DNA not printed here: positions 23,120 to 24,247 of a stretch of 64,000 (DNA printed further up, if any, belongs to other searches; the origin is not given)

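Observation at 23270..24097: Orphan Mrr-like PD-(D/E)xK nuclease fused to tandem HTH modules: candidate glmS-targeted homing endonuclease or single-gene defence nuclease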

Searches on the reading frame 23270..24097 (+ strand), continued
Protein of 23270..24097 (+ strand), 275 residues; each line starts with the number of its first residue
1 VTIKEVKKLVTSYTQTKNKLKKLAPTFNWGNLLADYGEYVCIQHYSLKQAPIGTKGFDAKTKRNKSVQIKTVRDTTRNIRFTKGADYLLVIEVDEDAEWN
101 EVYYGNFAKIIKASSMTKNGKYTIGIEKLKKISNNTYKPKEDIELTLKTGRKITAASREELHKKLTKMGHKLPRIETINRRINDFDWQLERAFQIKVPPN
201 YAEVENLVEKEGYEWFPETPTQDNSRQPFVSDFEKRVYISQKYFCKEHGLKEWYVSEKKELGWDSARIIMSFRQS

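Call 28: fold_search(model_id=the predicted structure, library=pdb)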
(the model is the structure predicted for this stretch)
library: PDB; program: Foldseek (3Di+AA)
matches with E <= 10: 275; with E <= 0.001: 11
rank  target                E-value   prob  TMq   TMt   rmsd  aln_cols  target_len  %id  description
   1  8q5n_B                5.2e-06  1.00  0.32  0.55   8.0       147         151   16  Apo form of restriction endonuclease NhoI. (released 2024-07-17)
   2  8q5o_A                1.4e-05  1.00  0.32  0.56   6.2       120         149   15  N-terminal domain of restriction endonuclease Eco15I with tetra-methylated target DNA. (released 2024-07-17)
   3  8rpx_C                1.5e-05  1.00  0.32  0.54   9.9       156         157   16  NhoI restriction endonuclease in complex with quadruply methylated DNA target (released 2024-07-17)
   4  8rpx_A                1.8e-05  1.00  0.32  0.52   6.3       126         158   18  NhoI restriction endonuclease in complex with quadruply methylated DNA target (released 2024-07-17)
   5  8rpx_D                2.1e-05  1.00  0.31  0.48   7.6       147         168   17  NhoI restriction endonuclease in complex with quadruply methylated DNA target (released 2024-07-17)
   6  8q5o_B                2.3e-05  1.00  0.31  0.54   7.3       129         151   16  N-terminal domain of restriction endonuclease Eco15I with tetra-methylated target DNA. (released 2024-07-17)
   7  8rpx_B                2.3e-05  1.00  0.32  0.53   7.6       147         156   17  NhoI restriction endonuclease in complex with quadruply methylated DNA target (released 2024-07-17)
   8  8q5n_A                4.0e-05  1.00  0.32  0.53   7.4       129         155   17  Apo form of restriction endonuclease NhoI. (released 2024-07-17)
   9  8q5m_B                1.6e-04  1.00  0.25  0.47  10.3       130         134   18  N-terminal domain of restriction endonuclease Eco15I in the absence of DNA. (released 2024-07-17)
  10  8q5m_A                2.3e-04  1.00  0.26  0.46   9.8       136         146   18  N-terminal domain of restriction endonuclease Eco15I in the absence of DNA. (released 2024-07-17)
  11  8q5m_C                4.7e-04  1.00  0.27  0.46   9.2       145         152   18  N-terminal domain of restriction endonuclease Eco15I in the absence of DNA. (released 2024-07-17)
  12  8q5m_D                6.9e-03  1.00  0.20  0.48   8.9        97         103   18  N-terminal domain of restriction endonuclease Eco15I in the absence of DNA. (released 2024-07-17)
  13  2eo0_A                3.1e-02  0.87  0.23  0.39   5.8       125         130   11  Crystal Structure of Holliday Junction Resolvase ST1444 (released 2007-10-02)
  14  2wcw_B                1.0e-01  0.90  0.25  0.49   4.1       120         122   12  1.6A resolution structure of Archaeoglobus fulgidus Hjc, a Holliday junction resolvase from an archaeal hyperthermophi (released 2009-03-24)
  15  4kyw_A                1.1e-01  0.84  0.21  0.22   5.7       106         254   10  Restriction endonuclease DPNI in complex with two DNA molecules (released 2014-06-04)
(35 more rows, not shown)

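Call 49: find_related_loci(query=A1, collection=viral_contigs, flank=5000)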
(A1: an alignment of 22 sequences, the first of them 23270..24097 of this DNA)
Query A1 (275 aa) in viral_contigs; peptide patterns used: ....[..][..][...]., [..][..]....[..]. (x = any residue, [..] = any of these).
80 stretches matched a pattern, but none encodes a relative of the query by tblastn (E <= 1e-3).

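Call 50: search_dna_similar(query=window:23270-24094:+, collection=phages, mode=protein, max_evalue=0.001, max_rows=25)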
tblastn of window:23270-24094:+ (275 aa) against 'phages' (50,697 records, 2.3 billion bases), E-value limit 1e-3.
No match.

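Call 72: search_solved_structures(query=A1, max_evalue=10, show_alignments=3)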
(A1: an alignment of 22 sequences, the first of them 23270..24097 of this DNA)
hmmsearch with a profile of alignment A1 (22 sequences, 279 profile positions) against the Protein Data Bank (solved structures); distinct sequences matched with E-value up to 10: 6.
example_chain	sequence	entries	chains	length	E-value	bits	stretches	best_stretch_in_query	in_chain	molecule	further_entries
8q5m_A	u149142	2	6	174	0.046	16.2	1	31-118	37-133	Restriction endonuclease (Eco15I)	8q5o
9w15_B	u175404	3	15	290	0.58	12.6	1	54-162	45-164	3-hydroxyacyl-CoA dehydrogenase, NAD binding domain protein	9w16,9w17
1pfm_A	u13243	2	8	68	0.76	12.2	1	125-168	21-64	PF4-M2 CHIMERA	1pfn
1f9q_A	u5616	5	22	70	1.1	11.7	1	125-168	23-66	PLATELET FACTOR 4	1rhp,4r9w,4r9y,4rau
1plf_A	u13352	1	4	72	1.3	11.4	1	125-168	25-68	PLATELET FACTOR 4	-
3ej7_A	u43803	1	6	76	2.2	10.7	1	117-156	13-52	Alpha-subunit of trans-3-chloroacrylic acid dehalogenase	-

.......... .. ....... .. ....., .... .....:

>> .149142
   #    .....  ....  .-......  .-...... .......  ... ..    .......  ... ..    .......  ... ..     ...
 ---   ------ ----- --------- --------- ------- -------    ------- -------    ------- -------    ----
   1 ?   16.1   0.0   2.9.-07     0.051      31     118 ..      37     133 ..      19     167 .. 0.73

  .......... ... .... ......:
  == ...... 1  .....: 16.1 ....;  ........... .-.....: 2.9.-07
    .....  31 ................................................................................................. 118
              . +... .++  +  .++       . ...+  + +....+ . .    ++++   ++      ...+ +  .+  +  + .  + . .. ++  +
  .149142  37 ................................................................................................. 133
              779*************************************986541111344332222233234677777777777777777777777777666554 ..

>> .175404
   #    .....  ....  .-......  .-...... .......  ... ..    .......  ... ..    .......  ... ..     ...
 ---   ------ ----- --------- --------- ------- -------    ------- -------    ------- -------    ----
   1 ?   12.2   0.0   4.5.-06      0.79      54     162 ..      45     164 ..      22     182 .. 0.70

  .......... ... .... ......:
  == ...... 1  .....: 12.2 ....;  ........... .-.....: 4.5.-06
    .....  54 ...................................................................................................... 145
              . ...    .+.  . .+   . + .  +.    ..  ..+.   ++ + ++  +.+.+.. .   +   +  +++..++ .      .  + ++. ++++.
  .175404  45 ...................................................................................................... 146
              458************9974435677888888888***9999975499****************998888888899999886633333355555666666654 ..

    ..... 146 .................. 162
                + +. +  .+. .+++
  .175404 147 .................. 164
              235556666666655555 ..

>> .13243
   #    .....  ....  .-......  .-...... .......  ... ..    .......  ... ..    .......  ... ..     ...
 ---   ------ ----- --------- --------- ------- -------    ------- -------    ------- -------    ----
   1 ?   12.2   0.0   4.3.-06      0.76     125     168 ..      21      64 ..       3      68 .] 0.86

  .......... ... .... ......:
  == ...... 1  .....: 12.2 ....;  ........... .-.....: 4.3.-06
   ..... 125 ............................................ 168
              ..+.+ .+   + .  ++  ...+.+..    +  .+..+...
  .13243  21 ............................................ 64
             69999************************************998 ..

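Call 80: search_protein_families(library=pfam, proteins=[L030:1131-2006:+, L024:1424-2449:+, L017:1963-3888:-, L017:1447-1953:-, L021:2572-3183:-, L021:3186-4400:-, L034:1563-2417:+, L018:1223-1765:+], max_evalue=0.01)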
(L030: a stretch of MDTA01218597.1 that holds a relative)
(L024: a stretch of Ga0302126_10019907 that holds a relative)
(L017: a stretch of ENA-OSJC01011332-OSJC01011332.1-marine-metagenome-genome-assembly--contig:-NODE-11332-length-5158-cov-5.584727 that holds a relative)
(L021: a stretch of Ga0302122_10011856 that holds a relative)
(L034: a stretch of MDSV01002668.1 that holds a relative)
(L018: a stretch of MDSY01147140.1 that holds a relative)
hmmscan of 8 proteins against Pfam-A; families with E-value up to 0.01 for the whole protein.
L030:1131-2006:+ (291 aa): 2 families
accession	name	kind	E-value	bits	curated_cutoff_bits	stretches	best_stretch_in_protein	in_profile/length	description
PF02182.23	SAD_SRA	-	1e-45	155.6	30.7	1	4-145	1-145/148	SAD/SRA domain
PF13391.12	HNH_2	-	8.1e-11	42.1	21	1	194-250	1-66/66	HNH endonuclease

L024:1424-2449:+ (341 aa): 2 families
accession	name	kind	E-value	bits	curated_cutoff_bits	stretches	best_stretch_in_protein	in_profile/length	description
PF13588.12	HSDR_N_2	-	6.2e-12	46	25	1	30-132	2-101/110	Type I restriction enzyme R protein N terminus (HSDR_N)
PF04313.20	HSDR_N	-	2e-05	25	25.1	1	57-132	118-197/198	Type I restriction enzyme R protein N terminus (HSDR_N)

L017:1963-3888:- (641 aa): 6 families
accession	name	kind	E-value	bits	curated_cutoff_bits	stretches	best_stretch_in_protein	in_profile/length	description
PF10593.14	Z1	-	1.1e-21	77.9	25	1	264-456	2-193/228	Z1 domain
PF18766.7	SWI2_SNF2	-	6.4e-08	33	26.7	1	51-208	16-158/221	SWI2/SNF2 ATPase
PF04851.21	ResIII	-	1.1e-06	29.1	22.5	1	40-206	10-163/164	Type III restriction enzyme, res subunit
PF00270.35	DEAD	-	4e-06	27.1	26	1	52-206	13-161/167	DEAD/DEAH box helicase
PF01637.24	ATPase_2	-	1.2e-05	25.7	33.2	1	39-178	5-129/225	ATPase domain predominantly from Archaea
PF20720.3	nSTAND3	-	0.0075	16.4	27.2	0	55-96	19-58/155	Novel STAND NTPase 3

L017:1447-1953:- (168 aa): 0 families

L021:2572-3183:- (203 aa): 4 families
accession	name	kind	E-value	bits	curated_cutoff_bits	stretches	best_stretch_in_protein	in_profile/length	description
PF00239.26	Resolvase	-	6e-39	133.9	23.3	1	10-152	1-143/145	Resolvase, N terminal domain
PF13936.12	HTH_38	-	0.00012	22.2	27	1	168-191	12-35/44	Helix-turn-helix domain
PF13384.12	HTH_23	-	0.0061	16.8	24.6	0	168-194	9-35/50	Homeodomain-like domain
PF02796.21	HTH_7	-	0.0078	16.8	23.8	0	156-190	1-35/45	Helix-turn-helix domain of resolvase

L021:3186-4400:- (404 aa): 2 families
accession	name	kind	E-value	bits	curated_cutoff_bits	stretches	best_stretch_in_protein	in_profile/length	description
PF00589.27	Phage_integrase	-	4.2e-16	59.6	27.1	1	196-368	3-155/172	Phage integrase family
PF13102.12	Phage_int_SAM_5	-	1.4e-05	25.8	22.3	1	94-176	13-89/98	Phage integrase SAM-like domain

L034:1563-2417:+ (284 aa): 1 family
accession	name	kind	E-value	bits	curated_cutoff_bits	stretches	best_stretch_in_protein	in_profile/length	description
PF03895.21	YadA_anchor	-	0.0043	17.5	22.7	0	233-280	8-54/60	YadA-like membrane anchor domain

L018:1223-1765:+ (180 aa): 0 families

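Call 82: find_homologous_proteins(query=L012:4632-5867:+, max_evalue=1e-100)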
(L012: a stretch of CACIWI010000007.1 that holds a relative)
Query L012:4632-5867:+ (412 aa): 2878 proteins with E <= 1e-100 among 8000 candidates; the best 120 are listed.
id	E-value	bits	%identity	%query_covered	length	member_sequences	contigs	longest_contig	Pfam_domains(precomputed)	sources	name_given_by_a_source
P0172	1.7e-258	875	96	100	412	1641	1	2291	PF01960.24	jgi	jgi:glutamate N-acetyltransferase/amino-acid N-acetyltransferase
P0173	7.7e-258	873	96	100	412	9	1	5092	PF01960.24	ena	-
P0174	2.3e-257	871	96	100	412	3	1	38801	PF01960.24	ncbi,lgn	-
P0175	4.2e-257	870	96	100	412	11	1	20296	PF01960.24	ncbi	-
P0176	1.2e-256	869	96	100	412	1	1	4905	PF01960.24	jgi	-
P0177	5.6e-255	863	95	100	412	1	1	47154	PF01960.24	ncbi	-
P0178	9.6e-255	863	95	100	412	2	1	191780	PF01960.24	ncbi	-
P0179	2.3e-254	861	94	100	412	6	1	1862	PF01960.24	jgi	-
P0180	7.6e-254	860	95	100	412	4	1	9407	PF01960.24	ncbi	-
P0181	1.7e-253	859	93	100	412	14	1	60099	PF01960.24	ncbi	-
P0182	2.3e-253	858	94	100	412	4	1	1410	PF01960.24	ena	-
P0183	4.4e-252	854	94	100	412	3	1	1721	PF01960.24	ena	-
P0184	8.7e-252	853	94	100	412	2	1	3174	PF01960.24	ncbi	-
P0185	2.1e-251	852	94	100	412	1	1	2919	PF01960.24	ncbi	-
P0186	4.9e-251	850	94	100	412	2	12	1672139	PF01960.24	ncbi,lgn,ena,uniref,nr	ncbi:bifunctional glutamate N-acetyltransferase/amino-acid acetyltransferase ArgJ [Prochlorococcus m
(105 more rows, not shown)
